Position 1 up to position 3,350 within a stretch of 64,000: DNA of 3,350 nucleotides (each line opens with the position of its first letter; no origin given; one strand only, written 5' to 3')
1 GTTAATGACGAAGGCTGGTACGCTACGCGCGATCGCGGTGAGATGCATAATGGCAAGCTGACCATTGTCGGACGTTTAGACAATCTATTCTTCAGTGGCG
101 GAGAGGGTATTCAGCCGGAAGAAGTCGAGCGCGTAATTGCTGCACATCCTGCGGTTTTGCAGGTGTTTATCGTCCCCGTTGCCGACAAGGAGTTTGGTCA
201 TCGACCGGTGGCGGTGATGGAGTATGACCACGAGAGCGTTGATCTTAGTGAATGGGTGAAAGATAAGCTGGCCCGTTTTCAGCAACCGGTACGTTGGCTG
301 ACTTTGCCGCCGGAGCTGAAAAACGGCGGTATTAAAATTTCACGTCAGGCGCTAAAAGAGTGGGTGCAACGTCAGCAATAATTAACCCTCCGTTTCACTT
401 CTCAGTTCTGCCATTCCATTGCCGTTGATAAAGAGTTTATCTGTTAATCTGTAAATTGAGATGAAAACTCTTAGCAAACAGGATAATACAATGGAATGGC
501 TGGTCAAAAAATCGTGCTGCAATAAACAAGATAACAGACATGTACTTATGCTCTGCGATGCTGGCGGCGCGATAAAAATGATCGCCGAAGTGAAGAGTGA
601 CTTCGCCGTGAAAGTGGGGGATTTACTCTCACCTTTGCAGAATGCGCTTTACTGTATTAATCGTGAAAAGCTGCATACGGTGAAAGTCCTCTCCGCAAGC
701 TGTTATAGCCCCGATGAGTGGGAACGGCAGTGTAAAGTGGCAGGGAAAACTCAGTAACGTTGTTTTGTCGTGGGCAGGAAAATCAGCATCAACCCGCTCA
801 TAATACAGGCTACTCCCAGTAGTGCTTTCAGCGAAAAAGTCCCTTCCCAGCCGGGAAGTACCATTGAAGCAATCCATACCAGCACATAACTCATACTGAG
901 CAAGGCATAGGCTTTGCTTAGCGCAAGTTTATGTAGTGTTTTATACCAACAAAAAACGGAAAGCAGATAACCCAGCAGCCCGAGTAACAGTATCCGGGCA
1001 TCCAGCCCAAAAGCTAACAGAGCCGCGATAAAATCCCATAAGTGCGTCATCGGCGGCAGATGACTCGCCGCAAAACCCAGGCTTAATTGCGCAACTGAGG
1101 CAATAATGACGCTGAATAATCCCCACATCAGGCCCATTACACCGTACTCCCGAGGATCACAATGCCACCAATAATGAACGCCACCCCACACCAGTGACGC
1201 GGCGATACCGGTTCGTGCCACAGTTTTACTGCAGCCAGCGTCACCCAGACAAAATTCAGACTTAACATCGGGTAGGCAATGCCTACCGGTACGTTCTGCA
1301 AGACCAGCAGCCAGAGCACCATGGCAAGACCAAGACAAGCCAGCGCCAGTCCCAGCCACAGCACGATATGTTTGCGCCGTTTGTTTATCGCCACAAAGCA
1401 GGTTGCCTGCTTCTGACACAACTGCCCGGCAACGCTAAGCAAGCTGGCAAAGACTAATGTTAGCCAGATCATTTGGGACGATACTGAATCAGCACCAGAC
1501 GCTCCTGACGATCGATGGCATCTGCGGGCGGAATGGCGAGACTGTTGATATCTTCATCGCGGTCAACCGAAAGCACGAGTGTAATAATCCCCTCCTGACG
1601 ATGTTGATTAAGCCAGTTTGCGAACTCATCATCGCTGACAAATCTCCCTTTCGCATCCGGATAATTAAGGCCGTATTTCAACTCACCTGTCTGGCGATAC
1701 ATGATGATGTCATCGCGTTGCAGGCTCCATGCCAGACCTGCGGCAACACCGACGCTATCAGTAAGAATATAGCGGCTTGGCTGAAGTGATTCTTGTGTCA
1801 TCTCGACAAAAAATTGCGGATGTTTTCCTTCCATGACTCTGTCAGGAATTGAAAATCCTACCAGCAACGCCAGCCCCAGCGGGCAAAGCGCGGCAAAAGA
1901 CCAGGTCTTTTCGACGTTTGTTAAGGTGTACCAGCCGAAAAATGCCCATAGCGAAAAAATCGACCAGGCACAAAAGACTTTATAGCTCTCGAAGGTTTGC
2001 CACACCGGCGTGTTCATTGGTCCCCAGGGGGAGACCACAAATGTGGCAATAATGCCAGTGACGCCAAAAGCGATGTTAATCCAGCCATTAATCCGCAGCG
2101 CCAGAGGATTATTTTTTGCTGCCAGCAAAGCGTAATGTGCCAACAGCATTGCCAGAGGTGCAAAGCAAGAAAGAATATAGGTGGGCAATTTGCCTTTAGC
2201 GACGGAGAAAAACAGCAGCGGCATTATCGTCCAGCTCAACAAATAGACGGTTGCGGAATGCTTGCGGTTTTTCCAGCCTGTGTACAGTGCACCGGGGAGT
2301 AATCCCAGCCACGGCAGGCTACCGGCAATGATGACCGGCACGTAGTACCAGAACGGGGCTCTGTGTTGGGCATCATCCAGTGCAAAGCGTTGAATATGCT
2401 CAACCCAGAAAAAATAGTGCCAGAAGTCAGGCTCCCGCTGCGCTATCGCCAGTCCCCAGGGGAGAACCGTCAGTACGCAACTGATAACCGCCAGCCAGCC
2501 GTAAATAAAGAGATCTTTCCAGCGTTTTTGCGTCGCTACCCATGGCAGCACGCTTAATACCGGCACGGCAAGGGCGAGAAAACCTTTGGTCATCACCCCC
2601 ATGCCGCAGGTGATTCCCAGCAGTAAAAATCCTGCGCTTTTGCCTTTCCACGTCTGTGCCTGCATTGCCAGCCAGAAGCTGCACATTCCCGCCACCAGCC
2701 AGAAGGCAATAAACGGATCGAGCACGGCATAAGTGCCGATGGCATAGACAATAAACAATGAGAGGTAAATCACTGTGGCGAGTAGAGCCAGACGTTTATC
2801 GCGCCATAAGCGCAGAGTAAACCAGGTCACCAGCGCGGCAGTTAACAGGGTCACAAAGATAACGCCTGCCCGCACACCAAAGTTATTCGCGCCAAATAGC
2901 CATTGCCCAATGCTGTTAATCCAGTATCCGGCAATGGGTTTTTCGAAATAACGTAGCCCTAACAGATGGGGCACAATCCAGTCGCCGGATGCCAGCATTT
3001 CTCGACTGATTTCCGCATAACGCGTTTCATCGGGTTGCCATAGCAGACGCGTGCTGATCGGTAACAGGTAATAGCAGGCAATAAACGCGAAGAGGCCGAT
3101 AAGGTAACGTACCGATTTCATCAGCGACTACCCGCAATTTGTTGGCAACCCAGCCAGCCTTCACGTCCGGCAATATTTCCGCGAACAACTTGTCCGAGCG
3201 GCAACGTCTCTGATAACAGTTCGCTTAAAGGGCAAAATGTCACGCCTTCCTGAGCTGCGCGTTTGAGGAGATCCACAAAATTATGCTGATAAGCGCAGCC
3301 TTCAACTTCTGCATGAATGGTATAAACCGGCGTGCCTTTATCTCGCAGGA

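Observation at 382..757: pmrD control region and convergent 3' overlap with arnF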

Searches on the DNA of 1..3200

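Call 18: search_rna_families(source=window, start=1, end=3200, threshold=evalue, max_evalue=1)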
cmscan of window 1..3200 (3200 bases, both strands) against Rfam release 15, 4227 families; matches with E-value up to 1: 1.
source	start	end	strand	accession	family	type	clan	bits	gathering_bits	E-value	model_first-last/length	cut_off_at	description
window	370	423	-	RF01152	sR1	Gene; snRNA; snoRNA; CD-box;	-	17.3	45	0.24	1-57/57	no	Small nucleolar RNA sR1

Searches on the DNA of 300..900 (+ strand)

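Call 3: search_dna_similar(query=window:300-900:+, collection=ecoli_genomes, mode=near, max_rows=15, rows=spread)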
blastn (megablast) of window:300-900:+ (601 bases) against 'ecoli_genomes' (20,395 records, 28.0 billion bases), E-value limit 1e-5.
Records with a match: 5419; places in all: 5435; records where one place covers at least 80% of the query: 5401.
Genomes with a match: 5419 of 5426; with a place that covers at least 80% of the query: 5401. Places per genome that has any: lowest 1, median 1, highest 2. On chromosomes: 5435 places; on plasmids: 0.
Best place of each record, by identity: >=99% 339; 95-99% 4590; 90-95% 490.
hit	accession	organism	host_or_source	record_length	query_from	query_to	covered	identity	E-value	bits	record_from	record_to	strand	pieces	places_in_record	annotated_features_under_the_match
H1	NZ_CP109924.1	Escherichia coli O125ac:K+:H10 strain C 236-04A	Homo sapiens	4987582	1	601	100%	99.8%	0e+0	1105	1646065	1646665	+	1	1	pmrD: signal transduction protein PmrD | arnF: 4-amino-4-deoxy-L-arabinose-phosphoundecaprenol flippase subunit ArnF | menE: o-succinylbenzoate--CoA ligase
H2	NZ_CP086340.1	Escherichia coli strain ESY003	Homo sapiens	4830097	2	601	100%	98.5%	0e+0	1059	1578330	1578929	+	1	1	pmrD: signal transduction protein PmrD | arnF: 4-amino-4-deoxy-L-arabinose-phosphoundecaprenol flippase subunit ArnF | menE: o-succinylbenzoate--CoA ligase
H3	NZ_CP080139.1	Escherichia coli strain PK8241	chicken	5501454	2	601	100%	98.5%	0e+0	1059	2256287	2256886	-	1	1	pmrD: signal transduction protein PmrD | arnF: 4-amino-4-deoxy-L-arabinose-phosphoundecaprenol flippase subunit ArnF | menE: o-succinylbenzoate--CoA ligase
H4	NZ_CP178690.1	Escherichia coli strain VTB97420v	Chicken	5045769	2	601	100%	98.5%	0e+0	1059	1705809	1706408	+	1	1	pmrD: signal transduction protein PmrD | arnF: 4-amino-4-deoxy-L-arabinose-phosphoundecaprenol flippase subunit ArnF | menE: o-succinylbenzoate--CoA ligase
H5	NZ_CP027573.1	Escherichia coli strain 2013C-4081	missing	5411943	1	601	100%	98.2%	0e+0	1050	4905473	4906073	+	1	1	pmrD: signal transduction protein PmrD | arnF: 4-amino-4-deoxy-L-arabinose-phosphoundecaprenol flippase subunit ArnF | menE: o-succinylbenzoate--CoA ligase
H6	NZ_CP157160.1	Escherichia coli strain UTAK-3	Bos taurus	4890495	1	601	100%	98.2%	0e+0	1050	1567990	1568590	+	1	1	pmrD: signal transduction protein PmrD | arnF: 4-amino-4-deoxy-L-arabinose-phosphoundecaprenol flippase subunit ArnF | menE: o-succinylbenzoate--CoA ligase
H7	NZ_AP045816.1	Escherichia coli strain 23CRST046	Homo sapiens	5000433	1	601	100%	98.2%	0e+0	1050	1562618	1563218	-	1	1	pmrD: signal transduction protein PmrD | arnF: 4-amino-4-deoxy-L-arabinose-phosphoundecaprenol flippase subunit ArnF | menE: o-succinylbenzoate--CoA ligase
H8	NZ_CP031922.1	Escherichia coli O26:H11 strain FWSEC0001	Homo sapiens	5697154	1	601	100%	98.0%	0e+0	1044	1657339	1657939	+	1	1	pmrD: signal transduction protein PmrD | arnF: 4-amino-4-deoxy-L-arabinose-phosphoundecaprenol flippase subunit ArnF | menE: o-succinylbenzoate--CoA ligase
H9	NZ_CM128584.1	Escherichia coli strain 400625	Homo sapiens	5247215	1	601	100%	97.7%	0e+0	1033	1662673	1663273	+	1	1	pmrD: signal transduction protein PmrD | arnF: 4-amino-4-deoxy-L-arabinose-phosphoundecaprenol flippase subunit ArnF | menE: o-succinylbenzoate--CoA ligase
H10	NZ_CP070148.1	Escherichia coli strain FDAARGOS_1297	Homo sapiens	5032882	1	601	100%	97.5%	0e+0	1027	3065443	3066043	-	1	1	pmrD: signal transduction protein PmrD | arnF: 4-amino-4-deoxy-L-arabinose-phosphoundecaprenol flippase subunit ArnF | menE: o-succinylbenzoate--CoA ligase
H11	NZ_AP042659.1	Escherichia coli strain OkiPb01709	bovine feces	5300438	5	601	99%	98.0%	0e+0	1037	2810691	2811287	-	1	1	pmrD: signal transduction protein PmrD | arnF: 4-amino-4-deoxy-L-arabinose-phosphoundecaprenol flippase subunit ArnF | menE: o-succinylbenzoate--CoA ligase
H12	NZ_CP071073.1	Escherichia coli strain 3347558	Homo sapiens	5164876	5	601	99%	96.7%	0e+0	992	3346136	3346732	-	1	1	pmrD: signal transduction protein PmrD | arnF: 4-amino-4-deoxy-L-arabinose-phosphoundecaprenol flippase subunit ArnF | menE: o-succinylbenzoate--CoA ligase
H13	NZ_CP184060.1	Escherichia coli strain 1447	Homo sapiens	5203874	1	601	100%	95.3%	0e+0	955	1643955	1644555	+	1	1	pmrD: signal transduction protein PmrD | arnF: 4-amino-4-deoxy-L-arabinose-phosphoundecaprenol flippase subunit ArnF | menE: o-succinylbenzoate--CoA ligase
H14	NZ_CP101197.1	Escherichia coli strain EC21Z-151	Homo sapiens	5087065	6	601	99%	93.0%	0e+0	869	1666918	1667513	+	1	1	pmrD: signal transduction protein PmrD | arnF: 4-amino-4-deoxy-L-arabinose-phosphoundecaprenol flippase subunit ArnF | menE: o-succinylbenzoate--CoA ligase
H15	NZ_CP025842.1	Escherichia coli strain 720632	Homo sapiens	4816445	2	129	21%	98.4%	1e-55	226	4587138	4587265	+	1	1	menE: o-succinylbenzoate--CoA ligase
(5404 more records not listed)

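Call 7: get_annotated_region(hit=H1, flank=1500)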
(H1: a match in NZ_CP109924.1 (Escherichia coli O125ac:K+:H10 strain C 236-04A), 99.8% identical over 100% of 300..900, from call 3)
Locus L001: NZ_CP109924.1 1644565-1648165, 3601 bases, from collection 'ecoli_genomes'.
description: Escherichia coli O125ac:K+:H10 strain C 236-04A chromosome, complete genome
organism: Escherichia coli O125ac:K+:H10 strain C 236-04A (NCBI taxid 2990470)
replicon: chromosome; assembly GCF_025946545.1
host: Homo sapiens; source: feces; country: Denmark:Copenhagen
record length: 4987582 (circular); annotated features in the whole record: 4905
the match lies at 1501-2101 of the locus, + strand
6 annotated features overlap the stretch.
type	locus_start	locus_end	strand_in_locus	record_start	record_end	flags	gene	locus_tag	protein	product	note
CDS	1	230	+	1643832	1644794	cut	menC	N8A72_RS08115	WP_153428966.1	o-succinylbenzoate synthase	-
CDS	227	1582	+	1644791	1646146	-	menE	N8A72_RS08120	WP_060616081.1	o-succinylbenzoate--CoA ligase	-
CDS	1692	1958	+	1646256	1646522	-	pmrD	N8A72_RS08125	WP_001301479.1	signal transduction protein PmrD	-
CDS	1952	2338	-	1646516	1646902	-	arnF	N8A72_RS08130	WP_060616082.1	4-amino-4-deoxy-L-arabinose-phosphoundecaprenol flippase subunit ArnF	-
CDS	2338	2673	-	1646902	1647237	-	arnE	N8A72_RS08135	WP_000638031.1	4-amino-4-deoxy-L-arabinose-phosphoundecaprenol flippase subunit ArnE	-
CDS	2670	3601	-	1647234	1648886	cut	arnT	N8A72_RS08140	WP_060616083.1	lipid IV(A) 4-amino-4-deoxy-L-arabinosyltransferase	-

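Call 48: search_dna_similar(query=window:360-490:+, collection=ecoli_genomes, mode=near, max_rows=12, rows=spread)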
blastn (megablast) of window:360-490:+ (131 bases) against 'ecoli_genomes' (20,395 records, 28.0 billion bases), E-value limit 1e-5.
Records with a match: 4289; places in all: 4289; records where one place covers at least 80% of the query: 4287.
Genomes with a match: 4289 of 5426; with a place that covers at least 80% of the query: 4287. Places per genome that has any: lowest 1, median 1, highest 1. On chromosomes: 4289 places; on plasmids: 0.
Best place of each record, by identity: >=99% 345; 95-99% 3791; 90-95% 153.
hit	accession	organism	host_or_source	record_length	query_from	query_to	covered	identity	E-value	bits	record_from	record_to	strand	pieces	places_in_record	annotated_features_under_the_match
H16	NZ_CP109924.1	Escherichia coli O125ac:K+:H10 strain C 236-04A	Homo sapiens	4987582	1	131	100%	100.0%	2e-61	243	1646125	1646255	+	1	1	menE: o-succinylbenzoate--CoA ligase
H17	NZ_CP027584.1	Escherichia coli strain 00-3076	Homo sapiens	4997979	1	131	100%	96.9%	9e-55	220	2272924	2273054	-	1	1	menE: o-succinylbenzoate--CoA ligase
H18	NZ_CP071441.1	Escherichia coli strain EcPF20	Homo sapiens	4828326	1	131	100%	96.9%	9e-55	220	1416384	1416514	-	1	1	menE: o-succinylbenzoate--CoA ligase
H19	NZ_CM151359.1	Escherichia coli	Homo sapiens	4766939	1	131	100%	96.9%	9e-55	220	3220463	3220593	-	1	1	menE: o-succinylbenzoate--CoA ligase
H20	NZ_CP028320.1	Escherichia coli O18:H1 strain CFSAN067215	Homo sapiens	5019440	1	131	100%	95.4%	2e-51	209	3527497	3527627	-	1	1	menE: o-succinylbenzoate--CoA ligase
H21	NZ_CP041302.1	Escherichia coli strain MSHS 472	Homo sapiens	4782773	1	128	98%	97.7%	9e-55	220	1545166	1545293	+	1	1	menE: o-succinylbenzoate--CoA ligase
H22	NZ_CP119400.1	Escherichia coli strain MRE162 substr. NOR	not provided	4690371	1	128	98%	97.7%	9e-55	220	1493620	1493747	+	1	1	menE: o-succinylbenzoate--CoA ligase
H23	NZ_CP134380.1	Escherichia coli strain TUM11353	Homo sapiens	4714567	1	128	98%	97.7%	9e-55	220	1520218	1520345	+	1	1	menE: o-succinylbenzoate--CoA ligase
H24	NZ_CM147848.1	Escherichia coli strain 52F4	Calf of Bos taurus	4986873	1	128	98%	97.7%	9e-55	220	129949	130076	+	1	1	menE: o-succinylbenzoate--CoA ligase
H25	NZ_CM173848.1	Escherichia coli strain 1335KP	Homo sapiens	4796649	1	128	98%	97.7%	9e-55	220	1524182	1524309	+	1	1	menE: o-succinylbenzoate--CoA ligase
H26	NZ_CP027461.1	Escherichia coli strain 95-3322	missing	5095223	1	131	100%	94.7%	9e-50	204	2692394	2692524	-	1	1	menE: o-succinylbenzoate--CoA ligase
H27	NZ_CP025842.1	Escherichia coli strain 720632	Homo sapiens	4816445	1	69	53%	98.6%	3e-25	122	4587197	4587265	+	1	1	menE: o-succinylbenzoate--CoA ligase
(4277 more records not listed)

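Call 49: search_dna_similar(query=L002:1658-1788:+, collection=ecoli_genomes, mode=near, max_rows=12, rows=spread)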
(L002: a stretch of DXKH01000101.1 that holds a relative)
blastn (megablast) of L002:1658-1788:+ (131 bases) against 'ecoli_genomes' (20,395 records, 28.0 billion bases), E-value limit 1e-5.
Records with a match: 1122; places in all: 1122; records where one place covers at least 80% of the query: 1122.
Genomes with a match: 1122 of 5426; with a place that covers at least 80% of the query: 1122. Places per genome that has any: lowest 1, median 1, highest 1. On chromosomes: 1122 places; on plasmids: 0.
Best place of each record, by identity: >=99% 437; 95-99% 658; 80-90% 27.
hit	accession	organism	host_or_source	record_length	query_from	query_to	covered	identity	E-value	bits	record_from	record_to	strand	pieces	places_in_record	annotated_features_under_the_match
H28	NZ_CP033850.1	Escherichia coli strain FDAARGOS_497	Homo sapiens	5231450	1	131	100%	100.0%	2e-61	243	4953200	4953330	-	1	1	menE: o-succinylbenzoate--CoA ligase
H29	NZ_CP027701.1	Escherichia coli strain 675SK2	-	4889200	1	131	100%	99.2%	9e-60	237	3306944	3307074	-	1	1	menE: o-succinylbenzoate--CoA ligase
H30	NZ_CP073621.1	Escherichia coli strain CE2050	Chroicocephalus novaehollandiae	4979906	1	131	100%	99.2%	9e-60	237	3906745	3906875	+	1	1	menE: o-succinylbenzoate--CoA ligase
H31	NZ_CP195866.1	Escherichia coli strain FXCREC043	Homo sapiens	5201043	1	131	100%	99.2%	9e-60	237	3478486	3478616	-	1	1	menE: o-succinylbenzoate--CoA ligase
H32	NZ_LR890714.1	Escherichia coli strain MSB1_6C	Homo sapiens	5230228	1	131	100%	99.2%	9e-60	237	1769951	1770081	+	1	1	menE: o-succinylbenzoate--CoA ligase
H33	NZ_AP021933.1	Escherichia coli strain WP2-W18-ESBL-08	-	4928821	1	123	94%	98.4%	1e-53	217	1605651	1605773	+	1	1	menE: o-succinylbenzoate--CoA ligase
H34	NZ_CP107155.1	Escherichia coli strain R11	human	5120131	1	123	94%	98.4%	1e-53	217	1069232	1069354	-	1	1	menE: o-succinylbenzoate--CoA ligase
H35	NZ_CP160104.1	Escherichia coli strain 72322051416_S37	Poultry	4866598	1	123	94%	98.4%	1e-53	217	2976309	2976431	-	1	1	menE: o-succinylbenzoate--CoA ligase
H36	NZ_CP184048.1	Escherichia coli strain 1442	Homo sapiens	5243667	1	123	94%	98.4%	1e-53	217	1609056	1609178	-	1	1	menE: o-succinylbenzoate--CoA ligase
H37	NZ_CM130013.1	Escherichia coli strain SURV0398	Homo sapiens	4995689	1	123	94%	98.4%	1e-53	217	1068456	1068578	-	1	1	menE: o-succinylbenzoate--CoA ligase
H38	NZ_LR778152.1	Escherichia coli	water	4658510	1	123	94%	98.4%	1e-53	217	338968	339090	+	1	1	menE: o-succinylbenzoate--CoA ligase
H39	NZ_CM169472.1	Escherichia coli strain ESDR8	hospital sewage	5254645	1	123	94%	88.6%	1e-33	150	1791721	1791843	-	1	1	menE: o-succinylbenzoate--CoA ligase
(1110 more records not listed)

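Call 54: get_annotated_region(hit=H14, flank=300)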
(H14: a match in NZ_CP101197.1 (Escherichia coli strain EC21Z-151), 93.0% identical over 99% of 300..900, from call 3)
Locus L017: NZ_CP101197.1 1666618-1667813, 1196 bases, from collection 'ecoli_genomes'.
description: Escherichia coli strain EC21Z-151 chromosome, complete genome
organism: Escherichia coli strain EC21Z-151 (NCBI taxid 562)
replicon: chromosome; assembly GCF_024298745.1
host: Homo sapiens; source: -; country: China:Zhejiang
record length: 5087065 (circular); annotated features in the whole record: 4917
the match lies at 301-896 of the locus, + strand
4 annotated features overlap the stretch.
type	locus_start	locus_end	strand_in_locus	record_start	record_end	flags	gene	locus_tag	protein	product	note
CDS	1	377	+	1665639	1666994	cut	menE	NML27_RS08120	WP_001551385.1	o-succinylbenzoate--CoA ligase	-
CDS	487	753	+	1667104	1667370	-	pmrD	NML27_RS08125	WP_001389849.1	signal transduction protein PmrD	-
CDS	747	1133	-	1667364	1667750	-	arnF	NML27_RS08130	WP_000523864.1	4-amino-4-deoxy-L-arabinose-phosphoundecaprenol flippase subunit ArnF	-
CDS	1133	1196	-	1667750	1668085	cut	arnE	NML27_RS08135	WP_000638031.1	4-amino-4-deoxy-L-arabinose-phosphoundecaprenol flippase subunit ArnE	-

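Call 55: get_annotated_region(hit=H28, flank=900)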
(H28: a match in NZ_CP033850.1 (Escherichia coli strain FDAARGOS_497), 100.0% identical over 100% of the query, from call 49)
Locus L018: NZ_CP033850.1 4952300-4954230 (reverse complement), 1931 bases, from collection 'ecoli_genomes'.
description: Escherichia coli strain FDAARGOS_497 chromosome, complete genome
organism: Escherichia coli strain FDAARGOS_497 (NCBI taxid 562)
replicon: chromosome; assembly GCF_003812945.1
host: Homo sapiens; source: UCC isolate; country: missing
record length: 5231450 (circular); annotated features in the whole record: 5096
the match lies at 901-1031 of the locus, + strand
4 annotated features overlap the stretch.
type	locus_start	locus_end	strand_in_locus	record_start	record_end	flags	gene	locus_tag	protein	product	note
CDS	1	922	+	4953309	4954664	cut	menE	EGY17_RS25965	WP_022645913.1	o-succinylbenzoate--CoA ligase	-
CDS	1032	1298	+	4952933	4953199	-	pmrD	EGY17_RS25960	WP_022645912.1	signal transduction protein PmrD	-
CDS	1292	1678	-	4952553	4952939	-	arnF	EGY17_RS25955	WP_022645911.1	4-amino-4-deoxy-L-arabinose-phosphoundecaprenol flippase subunit ArnF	-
CDS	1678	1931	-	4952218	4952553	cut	arnE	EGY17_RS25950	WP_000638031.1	4-amino-4-deoxy-L-arabinose-phosphoundecaprenol flippase subunit ArnE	-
